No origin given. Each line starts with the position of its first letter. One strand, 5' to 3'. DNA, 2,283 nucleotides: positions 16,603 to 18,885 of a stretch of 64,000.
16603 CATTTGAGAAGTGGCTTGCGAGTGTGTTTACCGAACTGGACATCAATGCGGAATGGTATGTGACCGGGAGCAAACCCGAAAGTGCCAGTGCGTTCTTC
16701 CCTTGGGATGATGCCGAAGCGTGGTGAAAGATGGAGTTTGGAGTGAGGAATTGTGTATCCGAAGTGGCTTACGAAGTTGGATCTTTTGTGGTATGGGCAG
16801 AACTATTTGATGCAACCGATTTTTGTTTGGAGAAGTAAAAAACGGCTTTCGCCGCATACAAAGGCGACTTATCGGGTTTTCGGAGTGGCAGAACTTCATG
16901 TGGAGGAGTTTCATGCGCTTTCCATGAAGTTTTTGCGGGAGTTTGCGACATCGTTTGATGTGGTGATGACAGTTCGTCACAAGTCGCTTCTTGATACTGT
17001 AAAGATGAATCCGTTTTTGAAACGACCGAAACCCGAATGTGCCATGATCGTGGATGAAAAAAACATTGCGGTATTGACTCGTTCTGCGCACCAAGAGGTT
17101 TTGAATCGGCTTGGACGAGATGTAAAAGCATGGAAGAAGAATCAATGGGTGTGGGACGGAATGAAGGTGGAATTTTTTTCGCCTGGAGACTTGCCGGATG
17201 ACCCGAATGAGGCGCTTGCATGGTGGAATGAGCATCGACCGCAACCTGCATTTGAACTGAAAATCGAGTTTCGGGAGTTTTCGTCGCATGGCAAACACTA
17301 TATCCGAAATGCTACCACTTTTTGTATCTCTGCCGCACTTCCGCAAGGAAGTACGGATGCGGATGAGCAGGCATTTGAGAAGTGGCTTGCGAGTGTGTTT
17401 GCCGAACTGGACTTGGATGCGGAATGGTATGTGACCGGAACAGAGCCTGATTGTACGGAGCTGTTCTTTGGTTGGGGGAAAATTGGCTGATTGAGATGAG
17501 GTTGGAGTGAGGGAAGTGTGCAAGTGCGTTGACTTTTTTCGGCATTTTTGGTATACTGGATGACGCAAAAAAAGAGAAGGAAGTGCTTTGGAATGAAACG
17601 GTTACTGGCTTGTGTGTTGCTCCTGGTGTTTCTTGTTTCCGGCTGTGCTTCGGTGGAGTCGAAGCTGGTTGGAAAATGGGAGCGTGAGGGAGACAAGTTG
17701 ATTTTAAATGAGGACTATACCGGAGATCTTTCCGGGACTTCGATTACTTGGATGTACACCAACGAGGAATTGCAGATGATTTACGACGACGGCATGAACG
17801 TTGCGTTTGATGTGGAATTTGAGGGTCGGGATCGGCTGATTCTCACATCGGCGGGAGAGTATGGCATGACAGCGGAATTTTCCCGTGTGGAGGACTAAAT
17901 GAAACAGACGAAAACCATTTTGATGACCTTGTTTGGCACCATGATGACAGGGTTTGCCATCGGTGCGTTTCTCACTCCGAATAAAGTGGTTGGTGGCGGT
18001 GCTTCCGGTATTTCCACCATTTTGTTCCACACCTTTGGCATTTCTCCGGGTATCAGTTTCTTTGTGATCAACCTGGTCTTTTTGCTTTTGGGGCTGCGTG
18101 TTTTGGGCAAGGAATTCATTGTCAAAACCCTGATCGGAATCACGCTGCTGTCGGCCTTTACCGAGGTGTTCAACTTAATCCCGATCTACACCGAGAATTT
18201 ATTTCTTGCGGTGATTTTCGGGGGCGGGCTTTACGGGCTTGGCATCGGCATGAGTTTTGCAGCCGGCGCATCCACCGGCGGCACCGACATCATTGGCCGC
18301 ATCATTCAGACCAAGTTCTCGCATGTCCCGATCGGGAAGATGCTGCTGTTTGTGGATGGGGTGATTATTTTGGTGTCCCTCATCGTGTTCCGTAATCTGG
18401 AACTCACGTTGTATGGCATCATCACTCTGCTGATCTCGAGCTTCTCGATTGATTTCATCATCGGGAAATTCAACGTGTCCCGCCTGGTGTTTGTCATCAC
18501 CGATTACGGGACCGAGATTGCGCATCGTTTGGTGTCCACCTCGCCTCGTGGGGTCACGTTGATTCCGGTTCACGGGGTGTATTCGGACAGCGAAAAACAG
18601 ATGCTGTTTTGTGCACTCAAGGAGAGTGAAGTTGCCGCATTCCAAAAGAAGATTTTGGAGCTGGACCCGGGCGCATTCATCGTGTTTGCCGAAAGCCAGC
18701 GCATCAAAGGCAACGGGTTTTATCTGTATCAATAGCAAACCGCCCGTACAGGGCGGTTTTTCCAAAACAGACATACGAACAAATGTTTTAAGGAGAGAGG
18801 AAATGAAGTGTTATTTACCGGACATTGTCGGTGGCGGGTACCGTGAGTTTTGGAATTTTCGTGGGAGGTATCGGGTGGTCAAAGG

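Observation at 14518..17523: Cassette array: three diverged paralogs each started by GTG inside a conserved 24-nt junction, plus a degenerate fourth junction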

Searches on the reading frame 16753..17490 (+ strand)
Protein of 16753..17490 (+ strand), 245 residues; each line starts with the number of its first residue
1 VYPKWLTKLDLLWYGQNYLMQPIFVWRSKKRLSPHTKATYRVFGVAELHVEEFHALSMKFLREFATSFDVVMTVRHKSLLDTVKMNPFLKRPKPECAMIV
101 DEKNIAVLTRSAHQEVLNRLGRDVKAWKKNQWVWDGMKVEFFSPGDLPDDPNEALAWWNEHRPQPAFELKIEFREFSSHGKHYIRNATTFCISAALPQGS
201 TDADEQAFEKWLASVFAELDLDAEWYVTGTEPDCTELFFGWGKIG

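Call 5: search_protein_families(library=pfam, proteins=[window:16753-17490:+], max_evalue=1)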
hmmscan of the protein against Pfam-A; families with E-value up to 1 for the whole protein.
window:16753-17490:+ (245 aa): 1 family
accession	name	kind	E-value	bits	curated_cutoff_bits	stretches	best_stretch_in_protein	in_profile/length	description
PF16220.10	DUF4880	-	0.6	10.4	25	1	201-214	16-29/43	Domain of unknown function (DUF4880)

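Call 7: search_protein_families(library=phrogs, proteins=[window:16753-17490:+], max_evalue=0.1)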
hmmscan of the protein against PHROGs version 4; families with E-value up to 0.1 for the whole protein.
window:16753-17490:+ (245 aa): 1 family
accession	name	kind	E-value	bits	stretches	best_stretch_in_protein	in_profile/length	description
phrog_34771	-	unknown function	0.079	13.7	0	30-73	138-181/236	-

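Call 8: search_protein_families(library=ncbifam, proteins=[window:16753-17490:+], max_evalue=0.1)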
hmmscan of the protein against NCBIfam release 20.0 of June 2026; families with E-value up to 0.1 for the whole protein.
window:16753-17490:+ (245 aa): 0 families

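Call 22: search_protein_representatives(alignment_id=A2)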
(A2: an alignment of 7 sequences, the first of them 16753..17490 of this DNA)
Query: 7 sequences, 246 profile positions. Proteins with E-value up to 0.001 (for the whole library): 8; up to 1e-10: 7; up to 1e-30: 5. The best 8 are listed.
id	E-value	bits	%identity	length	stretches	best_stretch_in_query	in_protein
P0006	9.1e-109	378.9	-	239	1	1-242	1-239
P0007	9.8e-107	372.2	-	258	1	1-245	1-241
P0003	4.0e-104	363.7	-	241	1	1-244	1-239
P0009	9.2e-85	300.2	-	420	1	1-245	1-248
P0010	2.5e-35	138.3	-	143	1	98-242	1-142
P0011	2.2e-24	102.5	-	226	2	120-239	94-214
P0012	1.4e-18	83.5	-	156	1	98-197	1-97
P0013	4.0e-05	39.4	-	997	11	34-102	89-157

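Call 25: predict_structure(alignment_id=A2)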
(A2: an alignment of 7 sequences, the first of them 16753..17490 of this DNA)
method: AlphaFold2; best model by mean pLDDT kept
length: 245 residues; sequences in the alignment: 7
mean_pLDDT: 75.0   pTM: 0.79
mean pLDDT of the five models: 75.0, 74.1, 70.8, 69.5, 41.5
residues with pLDDT >= 90: 44; 70-90: 121; 50-70: 60; < 50: 20
segments of 3 or more residues with pLDDT < 50: 81-85, 92-96, 178-183, 242-245
pLDDT, mean of each block of 10 residues (from residue 1): 72 71 86 90 87 88 80 67 49 49 61 68 61 78 80 75 87 68 62 92 94 93 85 76 41
secondary structure, 60 per line:
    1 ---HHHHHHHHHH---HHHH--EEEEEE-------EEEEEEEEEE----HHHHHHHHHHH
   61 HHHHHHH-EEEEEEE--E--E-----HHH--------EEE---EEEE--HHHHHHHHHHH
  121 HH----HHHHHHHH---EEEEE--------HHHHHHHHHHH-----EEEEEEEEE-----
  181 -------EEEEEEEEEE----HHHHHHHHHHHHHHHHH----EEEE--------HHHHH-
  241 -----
elements in order: H4-13 H17-20 E23-28 E36-45 H50-67 E69-75 E98-100 E104-107 H110-122 H127-134 E138-142 H151-161 E167-175 E188-197 H202-218 E223-226 H235-239

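Call 29: fold_search(model_id=the predicted structure, library=pdb)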
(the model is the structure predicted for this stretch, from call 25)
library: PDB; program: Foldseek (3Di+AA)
matches with E <= 10: 1103; with E <= 0.001: 0
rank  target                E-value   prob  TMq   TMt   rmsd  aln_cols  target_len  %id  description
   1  7eu0_A                2.2e-02  0.09  0.15  0.05  19.8       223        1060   10  The cryo-EM structure of A. thaliana Pol IV-RDR2 backtracked complex (released 2021-12-29)
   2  7lbm_k                3.2e-02  0.13  0.20  0.24  16.1       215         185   12  Structure of the human Mediator-bound transcription pre-initiation complex (released 2021-03-24)
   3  2e3p_A                4.1e-02  0.18  0.21  0.22  14.6       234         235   10  Crystal structure of CERT START domain in complex with C16-cearmide (P1) (released 2007-12-18)
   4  3m7m                  4.1e-02  0.10  0.16  0.17  13.8       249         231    7  Crystal structure of monomeric hsp33 (released 2011-01-26)
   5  3h3q_A                6.3e-02  0.14  0.22  0.22  13.7       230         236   10  Crystal structure of the CERT START domain in complex with HPA-13 (released 2010-03-02)
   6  9msj_G                6.3e-02  0.10  0.20  0.17  19.5       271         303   11  de novo SigN RNA polymerase NTP-bound open complex (RPo+2A) (released 2025-08-13)
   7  6cbq_A                8.1e-02  0.18  0.20  0.20  10.8       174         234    7  Crystal structure of QscR bound to agonist S3 (released 2018-02-28)
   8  2p9i_D                8.1e-02  0.04  0.12  0.11  23.0       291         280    6  Crystal Structure of bovine Arp2/3 Complex co-crystallized with ADP and crosslinked with gluteraldehyde (released 2007-05-29)
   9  8dq0_C                1.0e-01  0.11  0.17  0.17  11.5       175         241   13  Quorum-sensing receptor RhlR bound to PqsE (released 2022-12-07)
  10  5jnn                  1.1e-01  0.11  0.20  0.24  11.2       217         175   12  Crystal structure of abscisic acid receptor PYL2 in complex with Phaseic acid. (released 2016-08-17)
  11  3h3q_B                1.2e-01  0.12  0.23  0.24  14.6       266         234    9  Crystal structure of the CERT START domain in complex with HPA-13 (released 2010-03-02)
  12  8aaq                  1.2e-01  0.08  0.20  0.21  17.1       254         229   14  Crystal structure of the carotenoid-binding protein domain from silkworm Bombyx mori (BmCBP), CRT-416 form (released 2023-02-01)
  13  3szt_B                1.3e-01  0.12  0.19  0.19  10.9       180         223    8  Quorum Sensing Control Repressor, QscR, Bound to N-3-oxo-dodecanoyl-L-Homoserine Lactone (released 2011-09-28)
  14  3dwl_D                1.3e-01  0.03  0.12  0.11  22.9       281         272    7  Crystal Structure of Fission Yeast Arp2/3 Complex Lacking the Arp2 Subunit (released 2008-08-26)
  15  8gxq_r                1.3e-01  0.11  0.23  0.28  15.2       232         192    9  PIC-Mediator in complex with +1 nucleosome (T40N) in MH-binding state (released 2022-11-02)
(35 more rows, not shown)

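Call 35: find_encoding_contigs(protein=P0009, flank=10000)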
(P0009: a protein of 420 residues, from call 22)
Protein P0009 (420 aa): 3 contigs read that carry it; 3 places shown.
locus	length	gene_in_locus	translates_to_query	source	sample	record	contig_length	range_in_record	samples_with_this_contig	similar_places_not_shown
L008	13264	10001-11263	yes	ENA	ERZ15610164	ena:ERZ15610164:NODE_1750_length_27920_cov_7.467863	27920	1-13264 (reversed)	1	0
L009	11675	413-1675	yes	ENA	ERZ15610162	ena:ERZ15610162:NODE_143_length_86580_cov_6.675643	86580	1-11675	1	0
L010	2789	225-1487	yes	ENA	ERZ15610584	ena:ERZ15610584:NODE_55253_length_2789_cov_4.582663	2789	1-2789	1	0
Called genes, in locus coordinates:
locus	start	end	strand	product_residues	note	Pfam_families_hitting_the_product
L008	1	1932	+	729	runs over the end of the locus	-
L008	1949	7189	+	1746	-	PF01841:Transglut_core (weak)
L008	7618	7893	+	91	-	-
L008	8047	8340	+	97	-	-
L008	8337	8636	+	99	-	PF03592:Terminase_2 (weak)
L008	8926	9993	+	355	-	-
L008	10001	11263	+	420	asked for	-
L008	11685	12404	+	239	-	-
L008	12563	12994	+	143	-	-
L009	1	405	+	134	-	?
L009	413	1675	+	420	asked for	-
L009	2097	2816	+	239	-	-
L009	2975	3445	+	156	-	-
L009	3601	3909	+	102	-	-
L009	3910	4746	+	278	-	PF02588:YitT_membrane, PF10035:DUF2179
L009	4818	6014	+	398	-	PF04466:Terminase_3, PF17288:Terminase_3C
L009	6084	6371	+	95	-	-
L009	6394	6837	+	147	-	-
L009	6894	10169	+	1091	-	PF01582:TIR, PF08937:ThsB_TIR (weak), PF13676:TIR_2, PF13360:PQQ_2 (faint)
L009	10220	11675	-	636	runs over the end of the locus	-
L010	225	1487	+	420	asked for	-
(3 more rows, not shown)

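Call 38: fold_search(model_id=the predicted structure, library=viral)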
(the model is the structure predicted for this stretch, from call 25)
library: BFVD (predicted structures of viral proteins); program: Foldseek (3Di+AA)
matches with E <= 10: 881; with E <= 0.001: 0
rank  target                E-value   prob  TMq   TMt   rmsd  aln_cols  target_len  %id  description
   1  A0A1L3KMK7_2          4.1e-03  0.21  0.18  0.06  20.0       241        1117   10  (no name in the UniProt tables at hand)
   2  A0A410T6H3            8.1e-03  0.08  0.13  0.12  22.4       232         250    8  (no name in the UniProt tables at hand)
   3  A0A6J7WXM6            2.6e-02  0.05  0.12  0.09  27.3       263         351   11  Uncharacterized protein [uncultured Caudovirales phage]
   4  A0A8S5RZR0            3.2e-02  0.44  0.13  0.34  15.4        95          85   15  Uncharacterized protein [Myoviridae sp. ctNQV2]
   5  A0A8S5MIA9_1          3.2e-02  0.05  0.11  0.06  30.0       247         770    9  Tail protein [Myoviridae sp. ct9Ns12]
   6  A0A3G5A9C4            4.1e-02  0.14  0.20  0.11  16.3       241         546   11  FAD-binding oxidoreductase [Hyperionvirus sp.]
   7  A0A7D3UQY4            4.6e-02  0.18  0.24  0.27  15.4       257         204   10  Lipid-binding START domain-containing protein [Fadolivirus FV1/VV64]
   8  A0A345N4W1            5.9e-02  0.09  0.15  0.09  19.3       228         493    9  (no name in the UniProt tables at hand)
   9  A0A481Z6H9            6.3e-02  0.04  0.11  0.06  21.6       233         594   13  Uncharacterized protein [Pithovirus LCPAC201]
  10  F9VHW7                6.7e-02  0.09  0.12  0.17  17.5       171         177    8  (no name in the UniProt tables at hand)
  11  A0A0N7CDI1            6.7e-02  0.06  0.14  0.14  22.3       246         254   11  Tail tube monomer [Salmonella phage 38]
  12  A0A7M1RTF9            6.7e-02  0.04  0.12  0.05  20.4       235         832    9  Terminase [uncultured phage cr131_1]
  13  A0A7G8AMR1            7.6e-02  0.44  0.23  0.31   7.9       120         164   12  (no name in the UniProt tables at hand)
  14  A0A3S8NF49            7.6e-02  0.09  0.17  0.20  15.7       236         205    9  Uncharacterized protein [Sulfolobales Beppu filamentous virus 3]
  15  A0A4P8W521            8.0e-02  0.09  0.15  0.11  19.5       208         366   10  (no name in the UniProt tables at hand)
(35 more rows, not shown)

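Call 45: search_solved_structures(query=A2, max_evalue=10)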
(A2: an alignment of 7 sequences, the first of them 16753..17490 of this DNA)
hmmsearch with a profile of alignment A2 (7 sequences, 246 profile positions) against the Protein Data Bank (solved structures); distinct sequences matched with E-value up to 10: 1.
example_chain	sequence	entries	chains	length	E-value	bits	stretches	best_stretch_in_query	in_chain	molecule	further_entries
6efn_A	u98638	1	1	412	1.1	11.7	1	87-169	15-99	Sporulation killing factor maturation protein SkfB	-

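Call 46: search_protein_families(library=padloc, proteins=[window:16753-17490:+], max_evalue=0.1)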
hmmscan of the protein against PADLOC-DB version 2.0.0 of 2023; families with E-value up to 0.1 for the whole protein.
window:16753-17490:+ (245 aa): 0 families

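Call 47: find_related_loci(query=A2, collection=viral_contigs, flank=10000)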
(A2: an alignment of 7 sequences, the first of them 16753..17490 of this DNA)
Query A2 (245 aa) in viral_contigs; peptide patterns used: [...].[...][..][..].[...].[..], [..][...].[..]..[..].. (x = any residue, [..] = any of these).
35 stretches matched a pattern, but none encodes a relative of the query by tblastn (E <= 1e-3).

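Call 48: find_related_loci(query=A2, collection=genome_contigs, flank=10000)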
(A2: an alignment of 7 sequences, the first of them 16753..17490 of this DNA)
Query A2 (245 aa) in genome_contigs; peptide patterns used: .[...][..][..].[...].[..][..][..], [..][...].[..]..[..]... (x = any residue, [..] = any of these).
30 stretches matched a pattern; 1 encode a relative of the query (tblastn E <= 1e-3); 1 distinct loci.
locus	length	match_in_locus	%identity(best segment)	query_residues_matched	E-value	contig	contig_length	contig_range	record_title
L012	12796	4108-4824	57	1-240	1e-94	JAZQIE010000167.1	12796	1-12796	MAG: Eubacteriales bacterium isolate T1900044625_TS20190091.MAGScoT_cleanbin_000045 SGB_935_k141_1389695, whole genome s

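Call 49: find_related_loci(query=A2, collection=metagenome_contigs, flank=10000)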
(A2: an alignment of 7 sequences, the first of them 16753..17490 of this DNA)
Query A2 (245 aa) in metagenome_contigs; peptide patterns used: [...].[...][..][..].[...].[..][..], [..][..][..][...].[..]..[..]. (x = any residue, [..] = any of these).
143 stretches matched a pattern, but none encodes a relative of the query by tblastn (E <= 1e-3).

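Call 72: search_protein_families(library=pfam, proteins=[L008:10745-11263:+], max_evalue=0.05)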
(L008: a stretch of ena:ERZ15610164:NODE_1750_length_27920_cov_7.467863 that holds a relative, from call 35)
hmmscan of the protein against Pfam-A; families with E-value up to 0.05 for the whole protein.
L008:10745-11263:+ (172 aa): 0 families

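Call 83: search_dna_similar(query=window:16753-17490:+, collection=phages, mode=protein, max_evalue=0.01, max_rows=10)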
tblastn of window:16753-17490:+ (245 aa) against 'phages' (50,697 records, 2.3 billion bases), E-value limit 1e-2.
No match.

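Call 92: search_protein_families(library=pfam, alignment_id=A2, max_evalue=10)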
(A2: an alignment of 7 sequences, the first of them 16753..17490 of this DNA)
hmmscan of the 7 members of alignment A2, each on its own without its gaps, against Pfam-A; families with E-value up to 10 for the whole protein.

A. member 1, window:16753-17490:+ (245 aa): 1 family
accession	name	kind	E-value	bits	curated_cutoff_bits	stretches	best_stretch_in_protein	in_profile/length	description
PF16220.10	DUF4880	-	0.6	10.4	25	1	201-214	16-29/43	Domain of unknown function (DUF4880)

B. families by the number of members that match (of 7 scanned): 2 families
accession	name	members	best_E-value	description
PF16220.10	DUF4880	2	0.024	Domain of unknown function (DUF4880)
PF17740.6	DUF5577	1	0.31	Family of unknown function (DUF5577)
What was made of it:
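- On DUF5085 (ExiA/ExiB/TipE) soluble immunity proteins: hmmscan of all seven family members at E up to 10 lists only DUF4880 and DUF5577 as noise (call 92; also call 5).
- Closest known: ExiA/ExiB. Different: There is no sequence match to DUF5085 (calls 5, 92).
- No nucleotide-binding, nuclease or other sensor-type domain was found (calls 5, 92).
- Tried and rejected: Pfam, PHROGs, NCBIfam and PADLOC gave nothing significant (calls 5, 7, 8, 46, 92).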

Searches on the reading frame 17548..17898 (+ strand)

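Call 5: search_protein_families(library=pfam, proteins=[window:17548-17898:+], max_evalue=1)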
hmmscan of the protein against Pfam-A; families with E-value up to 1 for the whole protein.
window:17548-17898:+ (116 aa): 2 families
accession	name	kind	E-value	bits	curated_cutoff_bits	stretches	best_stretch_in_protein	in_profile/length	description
PF05744.16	Benyvirus_P25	-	0.0034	16.9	25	1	16-108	90-184/240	Benyvirus P25/P26 protein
PF16585.11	Lipocalin_8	-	0.087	13.7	27.2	1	36-101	60-125/135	Lipocalin-like domain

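Call 7: search_protein_families(library=phrogs, proteins=[window:17548-17898:+], max_evalue=0.1)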
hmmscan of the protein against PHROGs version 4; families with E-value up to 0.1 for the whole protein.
window:17548-17898:+ (116 aa): 4 families
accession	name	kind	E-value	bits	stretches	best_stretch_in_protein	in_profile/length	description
phrog_1119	-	moron, auxiliary metabolic gene and host takeover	0.027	15.9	1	16-38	1-24/78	Cor superinfection exclusion protein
phrog_3198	-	lysis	0.04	14.4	1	18-38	5-25/68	Rz-like spanin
phrog_4306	-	lysis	0.046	15.1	1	10-38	25-54/84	Rz-like spanin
phrog_2316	-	unknown function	0.093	13.5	1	16-40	1-29/191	-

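Call 8: search_protein_families(library=ncbifam, proteins=[window:17548-17898:+], max_evalue=0.1)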
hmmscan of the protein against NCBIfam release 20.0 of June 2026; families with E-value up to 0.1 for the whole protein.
window:17548-17898:+ (116 aa): 4 families
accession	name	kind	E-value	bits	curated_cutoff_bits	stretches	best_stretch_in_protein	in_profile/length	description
NF041428.1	TrsH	subfamily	0.0027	17.8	150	1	16-78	1-62/149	TrsH/TraH family protein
NF047801.1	LIC10301_lipo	equivalog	0.018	15.2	130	1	16-46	1-31/124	LIC10301 family lipoprotein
NF033782.1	lipoprot_Omp28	subfamily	0.049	12.8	150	1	16-60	2-48/264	Omp28 family outer membrane lipoprotein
TIGR03066.1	Gem_osc_para_1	paralog_domain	0.088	12.9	93.25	0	16-50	1-41/121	TIGR03066 family protein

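Call 46: search_protein_families(library=padloc, proteins=[window:17548-17898:+], max_evalue=0.1)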
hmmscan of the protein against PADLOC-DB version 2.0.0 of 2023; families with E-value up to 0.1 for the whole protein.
window:17548-17898:+ (116 aa): 1 family
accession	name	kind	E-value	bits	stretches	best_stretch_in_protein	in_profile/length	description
PDLC05049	PDC-S59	-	0.0076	13.3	1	40-103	187-249/428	-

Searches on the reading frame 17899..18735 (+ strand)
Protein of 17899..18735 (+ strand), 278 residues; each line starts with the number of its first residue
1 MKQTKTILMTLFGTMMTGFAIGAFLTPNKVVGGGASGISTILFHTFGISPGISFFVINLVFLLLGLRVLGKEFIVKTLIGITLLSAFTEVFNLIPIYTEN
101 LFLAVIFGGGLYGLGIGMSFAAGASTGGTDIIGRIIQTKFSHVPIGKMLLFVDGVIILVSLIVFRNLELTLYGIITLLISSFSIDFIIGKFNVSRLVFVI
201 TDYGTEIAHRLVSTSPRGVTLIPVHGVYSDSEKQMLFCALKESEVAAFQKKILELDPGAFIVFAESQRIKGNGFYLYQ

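Call 19: search_protein_families(library=pfam, proteins=[window:17899-18735:+], max_evalue=0.01)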
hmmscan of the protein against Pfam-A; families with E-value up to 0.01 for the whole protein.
window:17899-18735:+ (278 aa): 2 families
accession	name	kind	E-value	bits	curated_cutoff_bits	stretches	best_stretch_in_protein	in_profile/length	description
PF02588.21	YitT_membrane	-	7.6e-57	192.4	24.3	1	7-211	2-204/205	Uncharacterised 5xTM membrane BCR, YitT family COG1284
PF10035.14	DUF2179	-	3.2e-14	52.9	22.8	1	217-271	1-55/55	Uncharacterized protein conserved in bacteria (DUF2179)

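Call 46: search_protein_families(library=padloc, proteins=[window:17899-18735:+], max_evalue=0.1)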
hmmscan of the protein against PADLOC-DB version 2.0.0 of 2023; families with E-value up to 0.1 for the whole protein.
window:17899-18735:+ (278 aa): 0 families
